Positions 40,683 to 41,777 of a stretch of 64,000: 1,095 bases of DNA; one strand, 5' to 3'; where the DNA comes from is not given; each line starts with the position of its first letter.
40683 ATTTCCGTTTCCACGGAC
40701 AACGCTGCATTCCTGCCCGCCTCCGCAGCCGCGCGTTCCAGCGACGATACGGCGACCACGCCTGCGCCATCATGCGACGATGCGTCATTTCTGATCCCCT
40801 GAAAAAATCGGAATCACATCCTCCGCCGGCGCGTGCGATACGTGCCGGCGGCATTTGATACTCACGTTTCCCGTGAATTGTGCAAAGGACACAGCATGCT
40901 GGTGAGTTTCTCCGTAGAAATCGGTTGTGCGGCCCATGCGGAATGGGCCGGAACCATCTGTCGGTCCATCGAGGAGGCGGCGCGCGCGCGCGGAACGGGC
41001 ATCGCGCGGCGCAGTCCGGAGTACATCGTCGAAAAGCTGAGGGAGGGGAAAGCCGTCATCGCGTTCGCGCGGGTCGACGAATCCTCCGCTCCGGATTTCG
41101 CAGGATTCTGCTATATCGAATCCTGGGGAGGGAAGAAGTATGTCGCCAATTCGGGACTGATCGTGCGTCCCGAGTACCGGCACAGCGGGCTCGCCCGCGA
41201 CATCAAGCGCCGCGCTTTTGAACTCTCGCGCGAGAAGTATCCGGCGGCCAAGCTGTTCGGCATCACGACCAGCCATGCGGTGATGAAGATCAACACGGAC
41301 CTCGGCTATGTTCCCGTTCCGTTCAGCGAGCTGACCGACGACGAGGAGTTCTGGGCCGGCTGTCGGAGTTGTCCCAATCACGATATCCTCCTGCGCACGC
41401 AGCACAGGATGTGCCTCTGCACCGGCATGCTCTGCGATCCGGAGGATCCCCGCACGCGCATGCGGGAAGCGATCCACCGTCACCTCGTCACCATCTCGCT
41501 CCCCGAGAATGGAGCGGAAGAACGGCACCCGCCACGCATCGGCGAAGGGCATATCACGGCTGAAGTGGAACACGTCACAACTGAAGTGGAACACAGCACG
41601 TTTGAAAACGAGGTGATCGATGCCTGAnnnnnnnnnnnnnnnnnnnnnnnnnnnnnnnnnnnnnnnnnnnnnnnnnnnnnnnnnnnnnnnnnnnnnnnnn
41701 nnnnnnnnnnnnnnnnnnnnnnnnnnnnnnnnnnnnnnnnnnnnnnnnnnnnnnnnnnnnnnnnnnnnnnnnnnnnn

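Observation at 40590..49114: Complete arg operon of the N-acyl-ornithine type (SLRTR-motif ArgF', GNAT first gene, M20 deacylase) behind a GC trough with paired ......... palindromes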

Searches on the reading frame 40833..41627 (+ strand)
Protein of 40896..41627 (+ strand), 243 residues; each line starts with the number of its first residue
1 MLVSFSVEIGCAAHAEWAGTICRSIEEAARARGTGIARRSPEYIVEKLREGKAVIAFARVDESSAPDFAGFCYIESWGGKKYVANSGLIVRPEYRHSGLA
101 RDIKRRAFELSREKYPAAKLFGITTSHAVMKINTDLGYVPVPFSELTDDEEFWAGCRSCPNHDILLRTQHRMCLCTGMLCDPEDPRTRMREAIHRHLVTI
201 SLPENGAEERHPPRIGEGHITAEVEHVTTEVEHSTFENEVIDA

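Call 7: search_protein_families(library=ncbifam, proteins=[window:40896-41627:+])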
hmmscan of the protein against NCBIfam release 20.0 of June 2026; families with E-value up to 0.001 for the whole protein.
window:40896-41627:+ (243 aa): 0 families

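Call 8: search_protein_families(library=pfam, proteins=[window:40896-41627:+])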
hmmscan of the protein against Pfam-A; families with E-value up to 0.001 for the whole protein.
window:40896-41627:+ (243 aa): 0 families

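Call 13: find_homologous_proteins(query=window:40896-41627:+)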
Query window:40896-41627:+ (243 aa): 8000 proteins with E <= 0.001 among 8000 candidates; the best 120 are listed.
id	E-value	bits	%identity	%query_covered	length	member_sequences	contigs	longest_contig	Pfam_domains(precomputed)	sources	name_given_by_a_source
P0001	4.0e-163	559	100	100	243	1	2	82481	-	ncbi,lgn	-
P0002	1.0e-127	443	81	100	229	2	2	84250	-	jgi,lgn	jgi:GNAT superfamily N-acetyltransferase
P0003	3.7e-113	395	74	96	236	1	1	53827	-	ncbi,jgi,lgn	-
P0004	5.0e-112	391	78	93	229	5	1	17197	-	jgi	jgi:hypothetical protein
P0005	2.4e-110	386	77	93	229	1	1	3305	-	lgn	-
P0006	1.3e-109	383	76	93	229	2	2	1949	-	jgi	jgi:hypothetical protein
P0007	3.3e-109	382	75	89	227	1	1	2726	-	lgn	-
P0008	4.6e-108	378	70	100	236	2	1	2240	PF13508.14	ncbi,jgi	jgi:N-acetylglutamate synthase-like GNAT family acetyltransferase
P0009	5.2e-108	378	73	93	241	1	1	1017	-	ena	-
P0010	1.5e-107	377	75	88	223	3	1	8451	-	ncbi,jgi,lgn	ncbi:MAG: GNAT family N-acetyltransferase [Bacteroidota bacterium]|jgi:hypothetical protein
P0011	1.6e-106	373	75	94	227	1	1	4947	-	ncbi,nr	ncbi:MAG: GNAT family N-acetyltransferase [Bacteroidetes bacterium]|nr:GNAT family N-acetyltransfera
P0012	7.3e-105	368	77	87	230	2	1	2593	-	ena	-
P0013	1.3e-104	367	73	89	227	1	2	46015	-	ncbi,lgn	ncbi:MAG: GNAT family N-acetyltransferase [Bacteroidota bacterium]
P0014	3.1e-95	336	62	93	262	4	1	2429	-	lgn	-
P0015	3.9e-95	336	63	93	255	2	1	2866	-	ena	-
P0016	4.3e-95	336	63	93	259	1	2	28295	-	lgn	-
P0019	1.7e-86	308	64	93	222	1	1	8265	-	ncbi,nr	ncbi:MAG: GNAT family N-acetyltransferase [Bacteroidota bacterium]|nr:GNAT family N-acetyltransferas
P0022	4.3e-83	297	65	87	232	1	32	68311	-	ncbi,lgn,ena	-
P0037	2.2e-77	278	67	75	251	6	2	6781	PF00583.32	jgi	jgi:GNAT superfamily N-acetyltransferase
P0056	1.6e-74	269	64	76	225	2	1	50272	PF00583.32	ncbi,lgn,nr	ncbi:MAG: GNAT family N-acetyltransferase [Candidatus Kapaibacterium sp.]|nr:MAG: GNAT family N-acet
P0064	1.8e-73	265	66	79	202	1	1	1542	PF00583.32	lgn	-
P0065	1.9e-73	265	67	73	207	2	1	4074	PF00583.32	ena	-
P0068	3.4e-73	264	67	75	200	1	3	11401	PF00583.32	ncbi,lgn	-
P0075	1.5e-72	262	67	76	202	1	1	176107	PF13508.14,PF00583.32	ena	-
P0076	1.6e-72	262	66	74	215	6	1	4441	PF00583.32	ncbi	-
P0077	2.7e-72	261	65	74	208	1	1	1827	PF00583.32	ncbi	-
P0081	3.3e-72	261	66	74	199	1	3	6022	PF13508.14,PF00583.32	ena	-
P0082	3.5e-72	261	66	75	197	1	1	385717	PF00583.32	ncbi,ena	-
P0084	4.3e-72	261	69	73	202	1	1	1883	PF00583.32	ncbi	-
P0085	4.6e-72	260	66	75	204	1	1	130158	PF00583.32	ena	-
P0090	1.3e-71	259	64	76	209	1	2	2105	PF13508.14,PF00583.32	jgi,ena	jgi:GNAT superfamily N-acetyltransferase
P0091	1.4e-71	259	66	74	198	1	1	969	PF00583.32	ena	-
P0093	1.5e-71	259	65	77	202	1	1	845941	PF00583.32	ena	-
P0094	1.5e-71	259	63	79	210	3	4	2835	PF00583.32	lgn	-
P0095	1.6e-71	259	65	77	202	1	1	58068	PF00583.32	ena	-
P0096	1.9e-71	258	65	73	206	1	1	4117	PF00583.32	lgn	-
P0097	2.1e-71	258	67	74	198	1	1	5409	PF13508.14,PF00583.32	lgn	-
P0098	2.1e-71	258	66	75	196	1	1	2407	PF00583.32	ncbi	-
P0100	2.3e-71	258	62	79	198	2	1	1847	PF00583.32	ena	-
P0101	2.5e-71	258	62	80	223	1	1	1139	PF13508.14,PF00583.32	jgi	jgi:GNAT superfamily N-acetyltransferase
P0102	2.8e-71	258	64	79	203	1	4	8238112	PF00583.32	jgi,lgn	-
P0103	3.1e-71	258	64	77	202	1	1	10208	PF00583.32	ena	-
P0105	3.2e-71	258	65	77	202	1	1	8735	PF00583.32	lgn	-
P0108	3.8e-71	257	66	74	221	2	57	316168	PF13508.14,PF00583.32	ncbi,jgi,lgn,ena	-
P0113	6.0e-71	257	64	75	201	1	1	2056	PF00583.32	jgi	jgi:hypothetical protein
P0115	6.3e-71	257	66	77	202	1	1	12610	PF00583.32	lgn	-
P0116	7.0e-71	257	61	79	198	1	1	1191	PF00583.32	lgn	-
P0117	7.7e-71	256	64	75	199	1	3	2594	PF00583.32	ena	-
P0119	8.5e-71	256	63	79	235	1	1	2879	PF13508.14,PF00583.32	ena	-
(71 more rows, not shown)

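Call 16: search_protein_families(library=pfam, proteins=[window:40896-41627:+, window:40833-41627:+], max_evalue=10)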
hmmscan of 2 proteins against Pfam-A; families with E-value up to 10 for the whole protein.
window:40896-41627:+ (243 aa): 2 families
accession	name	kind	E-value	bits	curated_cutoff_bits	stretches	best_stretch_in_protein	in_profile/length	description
PF00583.31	Acetyltransf_1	-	0.0013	19.5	20.7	1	43-114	35-91/116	Acetyltransferase (GNAT) family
PF13508.13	Acetyltransf_7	-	0.0047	17.7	27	1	69-112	15-57/84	Acetyltransferase (GNAT) domain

window:40833-41627:+ (264 aa): 2 families
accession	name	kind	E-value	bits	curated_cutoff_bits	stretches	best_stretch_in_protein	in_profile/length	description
PF00583.31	Acetyltransf_1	-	0.0015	19.2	20.7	1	63-135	34-91/116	Acetyltransferase (GNAT) family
PF13508.13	Acetyltransf_7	-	0.0052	17.6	27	1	90-133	15-57/84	Acetyltransferase (GNAT) domain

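Call 20: find_encoding_contigs(protein=P0001, flank=10000, max_places=3)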
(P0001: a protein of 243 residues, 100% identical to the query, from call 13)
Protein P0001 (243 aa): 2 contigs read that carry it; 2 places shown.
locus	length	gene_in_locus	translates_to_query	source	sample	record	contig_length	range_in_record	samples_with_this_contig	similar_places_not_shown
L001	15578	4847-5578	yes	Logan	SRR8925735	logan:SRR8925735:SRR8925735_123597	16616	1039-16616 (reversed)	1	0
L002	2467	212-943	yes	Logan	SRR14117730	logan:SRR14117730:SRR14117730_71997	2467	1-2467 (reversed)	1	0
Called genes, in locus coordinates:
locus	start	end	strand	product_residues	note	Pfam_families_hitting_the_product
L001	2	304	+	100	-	?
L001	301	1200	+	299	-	PF13369:Transglut_core2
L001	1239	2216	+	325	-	PF18962:Por_Secre_tail (weak)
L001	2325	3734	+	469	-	PF01976:DUF116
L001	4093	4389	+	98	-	PF00076:RRM_1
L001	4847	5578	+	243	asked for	-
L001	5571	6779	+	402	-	PF00764:Arginosuc_synth, PF20979:Arginosuc_syn_C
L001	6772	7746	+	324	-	PF01118:Semialdhyde_dh, PF22698:Semialdhyde_dhC_1, PF02774:Semialdhyde_dhC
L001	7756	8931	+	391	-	PF00202:Aminotran_3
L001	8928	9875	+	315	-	PF02729:OTCace_N, PF00185:OTCace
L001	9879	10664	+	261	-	PF00696:AA_kinase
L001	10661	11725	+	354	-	PF01546:Peptidase_M20, PF07687:M20_dimer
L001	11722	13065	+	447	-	PF00206:Lyase_1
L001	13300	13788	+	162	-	-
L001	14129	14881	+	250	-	PF10080:FtrD-like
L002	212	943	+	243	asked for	-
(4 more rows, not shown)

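Call 21: find_encoding_contigs(protein=P0002, flank=10000, max_places=3)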
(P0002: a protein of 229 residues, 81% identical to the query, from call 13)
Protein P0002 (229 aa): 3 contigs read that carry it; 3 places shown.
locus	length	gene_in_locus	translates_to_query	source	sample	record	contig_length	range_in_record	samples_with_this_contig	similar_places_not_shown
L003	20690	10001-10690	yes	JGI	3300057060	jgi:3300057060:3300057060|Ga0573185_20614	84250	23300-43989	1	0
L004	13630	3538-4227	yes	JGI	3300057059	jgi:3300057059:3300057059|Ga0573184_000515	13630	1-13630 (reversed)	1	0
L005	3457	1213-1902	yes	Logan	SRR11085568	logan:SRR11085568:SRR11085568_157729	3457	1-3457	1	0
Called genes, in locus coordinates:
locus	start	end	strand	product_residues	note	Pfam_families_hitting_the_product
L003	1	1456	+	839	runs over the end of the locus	PF09976:TPR_21 (faint), PF07719:TPR_2 (faint), PF13174:TPR_6 (faint), PF13181:TPR_8 (faint), PF13428:TPR_14 (faint), PF14559:TPR_19 (faint), PF13525:YfiO (faint), PF13424:TPR_12 (weak), +2 more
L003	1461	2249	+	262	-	PF00970:FAD_binding_6 (weak), PF10418:DHODB_Fe-S_bind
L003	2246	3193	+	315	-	PF01180:DHO_dh, PF01207:Dus (faint), PF03060:NMO (weak)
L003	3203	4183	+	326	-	PF01571:GCV_T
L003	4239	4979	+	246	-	PF00106:adh_short, PF13561:adh_short_C2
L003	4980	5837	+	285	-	PF18306:LDcluster4, PF03641:Lysine_decarbox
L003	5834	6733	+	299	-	PF13369:Transglut_core2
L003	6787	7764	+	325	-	-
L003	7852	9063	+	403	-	PF01976:DUF116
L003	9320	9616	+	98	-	PF00076:RRM_1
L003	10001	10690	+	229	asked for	-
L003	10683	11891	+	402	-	PF00764:Arginosuc_synth, PF20979:Arginosuc_syn_C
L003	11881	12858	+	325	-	PF01118:Semialdhyde_dh, PF22698:Semialdhyde_dhC_1, PF02774:Semialdhyde_dhC (weak)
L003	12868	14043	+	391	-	PF00202:Aminotran_3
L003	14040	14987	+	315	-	PF02729:OTCace_N, PF00185:OTCace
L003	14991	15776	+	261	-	PF00696:AA_kinase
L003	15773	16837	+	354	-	PF01546:Peptidase_M20, PF07687:M20_dimer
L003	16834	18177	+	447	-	PF00206:Lyase_1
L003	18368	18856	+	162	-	-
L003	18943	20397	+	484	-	PF02156:Glyco_hydro_26 (weak), PF18962:Por_Secre_tail (weak)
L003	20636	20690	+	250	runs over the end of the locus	PF10080:FtrD-like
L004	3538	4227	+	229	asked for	-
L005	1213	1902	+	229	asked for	-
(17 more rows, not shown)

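Call 23: find_encoding_contigs(protein=P0003, flank=10000, max_places=2)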
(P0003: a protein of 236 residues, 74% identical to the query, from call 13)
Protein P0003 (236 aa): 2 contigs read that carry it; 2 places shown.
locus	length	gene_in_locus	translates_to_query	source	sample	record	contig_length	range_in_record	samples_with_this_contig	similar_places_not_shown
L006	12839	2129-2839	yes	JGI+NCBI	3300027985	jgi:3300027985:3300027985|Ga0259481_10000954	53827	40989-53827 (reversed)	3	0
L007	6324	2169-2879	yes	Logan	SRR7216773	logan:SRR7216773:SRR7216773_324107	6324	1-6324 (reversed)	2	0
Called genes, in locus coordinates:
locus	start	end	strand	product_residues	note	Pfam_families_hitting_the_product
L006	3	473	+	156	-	?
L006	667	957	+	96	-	PF00076:RRM_1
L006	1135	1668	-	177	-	-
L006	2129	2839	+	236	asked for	-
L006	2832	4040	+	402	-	PF00764:Arginosuc_synth, PF20979:Arginosuc_syn_C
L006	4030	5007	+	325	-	PF01118:Semialdhyde_dh, PF22698:Semialdhyde_dhC_1, PF02774:Semialdhyde_dhC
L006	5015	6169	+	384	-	PF00202:Aminotran_3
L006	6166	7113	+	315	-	PF02729:OTCace_N, PF00185:OTCace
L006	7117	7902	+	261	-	PF00696:AA_kinase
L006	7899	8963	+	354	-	PF01546:Peptidase_M20, PF07687:M20_dimer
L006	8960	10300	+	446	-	PF00206:Lyase_1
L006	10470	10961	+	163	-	-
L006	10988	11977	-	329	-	PF01699:Na_Ca_ex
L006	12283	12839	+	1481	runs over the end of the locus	PF02156:Glyco_hydro_26 (faint), PF18962:Por_Secre_tail (weak)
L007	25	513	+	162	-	PF07853:DUF1648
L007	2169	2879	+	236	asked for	-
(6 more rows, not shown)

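Call 24: find_encoding_contigs(protein=P0013, flank=10000, max_places=2)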
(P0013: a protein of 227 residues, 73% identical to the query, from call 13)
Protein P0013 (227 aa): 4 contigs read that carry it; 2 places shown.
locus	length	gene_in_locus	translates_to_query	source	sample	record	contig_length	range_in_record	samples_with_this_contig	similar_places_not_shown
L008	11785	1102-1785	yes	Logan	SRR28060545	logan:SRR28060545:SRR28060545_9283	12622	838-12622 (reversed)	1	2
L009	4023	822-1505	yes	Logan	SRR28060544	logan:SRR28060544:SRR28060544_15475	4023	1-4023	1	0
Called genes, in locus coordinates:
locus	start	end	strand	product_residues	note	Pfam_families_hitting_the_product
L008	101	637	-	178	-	-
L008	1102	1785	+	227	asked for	-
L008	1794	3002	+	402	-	PF00764:Arginosuc_synth, PF20979:Arginosuc_syn_C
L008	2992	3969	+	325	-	PF01118:Semialdhyde_dh, PF22698:Semialdhyde_dhC_1, PF02774:Semialdhyde_dhC (weak)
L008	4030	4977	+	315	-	PF02729:OTCace_N, PF00185:OTCace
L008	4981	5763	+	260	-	PF00696:AA_kinase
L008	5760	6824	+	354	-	PF01546:Peptidase_M20, PF07687:M20_dimer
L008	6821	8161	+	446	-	PF00206:Lyase_1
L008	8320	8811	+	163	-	-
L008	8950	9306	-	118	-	-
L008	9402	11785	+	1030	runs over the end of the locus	PF02156:Glyco_hydro_26 (weak), PF18962:Por_Secre_tail (weak)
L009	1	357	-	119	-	?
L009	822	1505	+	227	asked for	-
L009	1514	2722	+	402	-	PF00764:Arginosuc_synth, PF20979:Arginosuc_syn_C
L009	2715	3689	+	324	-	PF01118:Semialdhyde_dh, PF22698:Semialdhyde_dhC_1, PF02774:Semialdhyde_dhC (weak)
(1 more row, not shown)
